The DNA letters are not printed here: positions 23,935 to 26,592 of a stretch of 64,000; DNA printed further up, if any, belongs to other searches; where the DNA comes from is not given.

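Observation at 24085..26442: Secreted 14-blade RCC1-repeat protein, rich in N-x-S/T sequons, with near-identical adjacent blades at the DNA level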

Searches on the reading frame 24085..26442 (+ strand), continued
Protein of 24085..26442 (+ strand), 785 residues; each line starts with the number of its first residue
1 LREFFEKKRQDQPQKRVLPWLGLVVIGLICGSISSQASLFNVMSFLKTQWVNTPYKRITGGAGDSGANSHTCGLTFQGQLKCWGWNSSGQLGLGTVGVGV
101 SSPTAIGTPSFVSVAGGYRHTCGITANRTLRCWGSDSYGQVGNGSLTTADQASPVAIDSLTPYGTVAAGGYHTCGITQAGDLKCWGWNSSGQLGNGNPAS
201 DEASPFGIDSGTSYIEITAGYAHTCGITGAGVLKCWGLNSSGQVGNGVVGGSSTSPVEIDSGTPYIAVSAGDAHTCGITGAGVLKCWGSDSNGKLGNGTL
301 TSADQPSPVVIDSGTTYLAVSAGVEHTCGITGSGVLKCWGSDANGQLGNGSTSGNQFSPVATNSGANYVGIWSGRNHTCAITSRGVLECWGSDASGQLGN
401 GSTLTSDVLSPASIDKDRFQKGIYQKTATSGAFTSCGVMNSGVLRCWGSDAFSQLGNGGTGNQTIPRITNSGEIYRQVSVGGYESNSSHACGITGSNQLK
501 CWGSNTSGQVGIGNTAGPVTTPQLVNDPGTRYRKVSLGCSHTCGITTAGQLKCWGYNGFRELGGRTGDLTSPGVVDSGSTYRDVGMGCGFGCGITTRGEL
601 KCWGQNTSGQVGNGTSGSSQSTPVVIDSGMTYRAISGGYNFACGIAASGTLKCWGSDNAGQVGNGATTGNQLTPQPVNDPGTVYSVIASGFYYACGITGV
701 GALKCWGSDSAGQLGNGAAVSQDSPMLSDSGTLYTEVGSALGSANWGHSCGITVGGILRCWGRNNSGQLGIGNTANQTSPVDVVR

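Call 46: fold_search(model_id=the predicted structure, library=pdb)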
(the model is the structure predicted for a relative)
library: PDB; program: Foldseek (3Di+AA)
matches with E <= 10: 1404; with E <= 0.001: 1052
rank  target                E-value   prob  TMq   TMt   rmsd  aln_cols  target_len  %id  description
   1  4dnv_B                1.1e-34  1.00  0.43  0.90   1.7       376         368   29  Crystal structure of the W285F mutant of UVB-resistance protein UVR8 (released 2012-03-07)
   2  4dnu                  1.4e-34  1.00  0.43  0.90   1.6       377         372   29  Crystal structure of the W285A mutant of UVB-resistance protein UVR8 (released 2012-03-07)
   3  8gqe_B                6.9e-34  1.00  0.43  0.86   2.0       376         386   30  Crystal structure of the W285A mutant of UVR8 in complex with RUP2 (released 2022-09-14)
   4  6xzm_A                7.7e-34  1.00  0.43  0.91   1.6       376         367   29  Arabidopsis UV-B photoreceptor UVR8 mutant D96N D107N W285A (released 2021-01-13)
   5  4dnw_B                8.1e-34  1.00  0.43  0.89   2.0       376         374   30  Crystal structure of UVB-resistance protein UVR8 (released 2012-03-07)
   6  4nc4_A                1.3e-33  1.00  0.43  0.90   1.8       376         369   30  Crystal structure of photoreceptor AtUVR8 mutant W285F and light-induced structural changes at 120K (released 2016-10-26)
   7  4dnw_A                1.4e-33  1.00  0.43  0.90   2.0       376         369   30  Crystal structure of UVB-resistance protein UVR8 (released 2012-03-07)
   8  4dnv_A                1.7e-33  1.00  0.43  0.90   1.6       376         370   29  Crystal structure of the W285F mutant of UVB-resistance protein UVR8 (released 2012-03-07)
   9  4d9s_B                1.7e-33  1.00  0.43  0.88   1.6       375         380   29  Crystal structure of Arabidopsis thaliana UVR8 (UV Resistance locus 8) (released 2012-04-04)
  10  6dd7_A                2.0e-33  1.00  0.43  0.90   1.8       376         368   29  Crystal structure of plant UVB photoreceptor UVR8 from in situ serial Laue diffraction (released 2018-07-18)
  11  4d9s_A                2.8e-33  1.00  0.43  0.87   1.7       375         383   30  Crystal structure of Arabidopsis thaliana UVR8 (UV Resistance locus 8) (released 2012-04-04)
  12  6xzl                  3.2e-33  1.00  0.43  0.89   1.9       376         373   29  Arabidopsis UV-B photoreceptor UVR8 mutant D96N D107N (released 2021-01-13)
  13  7vgg_B                1.3e-32  1.00  0.43  0.88   1.7       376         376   29  Cryo-EM structure of Ultraviolet-B activated UVR8 in complex with COP1 (released 2022-05-04)
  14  6xzn_A                2.5e-32  1.00  0.43  0.90   1.7       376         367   29  Arabidopsis UV-B photoreceptor UVR8 mutant G101S W285A (released 2021-01-13)
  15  6xzn_B                3.2e-31  1.00  0.42  0.90   1.7       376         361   29  Arabidopsis UV-B photoreceptor UVR8 mutant G101S W285A (released 2021-01-13)
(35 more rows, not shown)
